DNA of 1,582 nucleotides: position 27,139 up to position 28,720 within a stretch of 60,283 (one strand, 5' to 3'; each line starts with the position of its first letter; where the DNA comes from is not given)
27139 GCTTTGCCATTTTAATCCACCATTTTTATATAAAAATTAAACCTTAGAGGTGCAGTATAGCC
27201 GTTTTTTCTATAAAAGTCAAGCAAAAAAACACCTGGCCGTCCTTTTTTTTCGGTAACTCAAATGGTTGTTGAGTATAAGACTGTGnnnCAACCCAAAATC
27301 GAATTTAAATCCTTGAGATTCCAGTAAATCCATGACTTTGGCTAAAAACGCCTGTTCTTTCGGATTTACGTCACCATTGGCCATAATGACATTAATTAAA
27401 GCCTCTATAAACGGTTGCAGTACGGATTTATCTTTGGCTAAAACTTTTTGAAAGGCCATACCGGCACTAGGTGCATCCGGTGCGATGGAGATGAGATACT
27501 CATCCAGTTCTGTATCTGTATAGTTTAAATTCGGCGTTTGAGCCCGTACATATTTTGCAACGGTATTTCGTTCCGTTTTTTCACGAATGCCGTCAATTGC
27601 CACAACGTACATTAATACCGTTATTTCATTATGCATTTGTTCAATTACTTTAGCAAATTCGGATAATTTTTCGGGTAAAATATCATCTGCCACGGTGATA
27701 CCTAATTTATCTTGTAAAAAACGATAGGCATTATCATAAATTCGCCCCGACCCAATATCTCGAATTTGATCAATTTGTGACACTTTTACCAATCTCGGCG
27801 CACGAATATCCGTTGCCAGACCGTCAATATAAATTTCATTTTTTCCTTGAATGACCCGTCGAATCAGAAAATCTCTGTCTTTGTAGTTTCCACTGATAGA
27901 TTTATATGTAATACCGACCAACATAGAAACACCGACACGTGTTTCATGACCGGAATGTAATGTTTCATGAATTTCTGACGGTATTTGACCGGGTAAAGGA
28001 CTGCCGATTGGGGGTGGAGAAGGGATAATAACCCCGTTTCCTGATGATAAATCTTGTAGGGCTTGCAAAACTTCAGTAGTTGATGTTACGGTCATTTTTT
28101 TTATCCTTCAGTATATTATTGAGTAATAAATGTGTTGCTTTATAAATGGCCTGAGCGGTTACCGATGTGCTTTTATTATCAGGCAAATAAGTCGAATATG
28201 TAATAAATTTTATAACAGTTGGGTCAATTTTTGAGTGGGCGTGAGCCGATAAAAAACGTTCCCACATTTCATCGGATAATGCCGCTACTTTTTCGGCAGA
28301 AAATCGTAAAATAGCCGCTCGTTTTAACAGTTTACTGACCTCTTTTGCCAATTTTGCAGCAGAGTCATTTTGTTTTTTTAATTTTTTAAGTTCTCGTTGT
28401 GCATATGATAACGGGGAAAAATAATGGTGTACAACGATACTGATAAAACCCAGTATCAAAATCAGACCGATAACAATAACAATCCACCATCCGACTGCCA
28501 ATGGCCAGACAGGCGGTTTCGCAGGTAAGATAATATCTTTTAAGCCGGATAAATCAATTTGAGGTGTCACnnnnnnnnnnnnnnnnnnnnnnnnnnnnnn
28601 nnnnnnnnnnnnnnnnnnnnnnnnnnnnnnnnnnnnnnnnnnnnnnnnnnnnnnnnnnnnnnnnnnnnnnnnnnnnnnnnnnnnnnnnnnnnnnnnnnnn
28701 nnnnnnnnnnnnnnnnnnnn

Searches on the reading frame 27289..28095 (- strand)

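Call 74: search_protein_families(library=pfam, max_evalue=0.001, proteins=[window:27289-28095:-])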
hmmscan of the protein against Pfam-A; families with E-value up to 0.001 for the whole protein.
window:27289-28095:- (269 aa): 1 family
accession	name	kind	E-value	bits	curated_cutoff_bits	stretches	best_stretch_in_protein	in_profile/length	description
PF05099.18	TerB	-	2.8e-07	31.2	24.4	1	158-259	5-107/118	Tellurite resistance protein TerB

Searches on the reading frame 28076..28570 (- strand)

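Call 74: search_protein_families(library=pfam, max_evalue=0.001, proteins=[window:28076-28570:-])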
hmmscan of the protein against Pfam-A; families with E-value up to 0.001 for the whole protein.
window:28076-28570:- (165 aa): 1 family
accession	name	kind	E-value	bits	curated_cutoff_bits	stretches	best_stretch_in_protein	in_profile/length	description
PF14316.11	DUF4381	-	1.6e-26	93.8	27.2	1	9-147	2-140/145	Domain of unknown function (DUF4381)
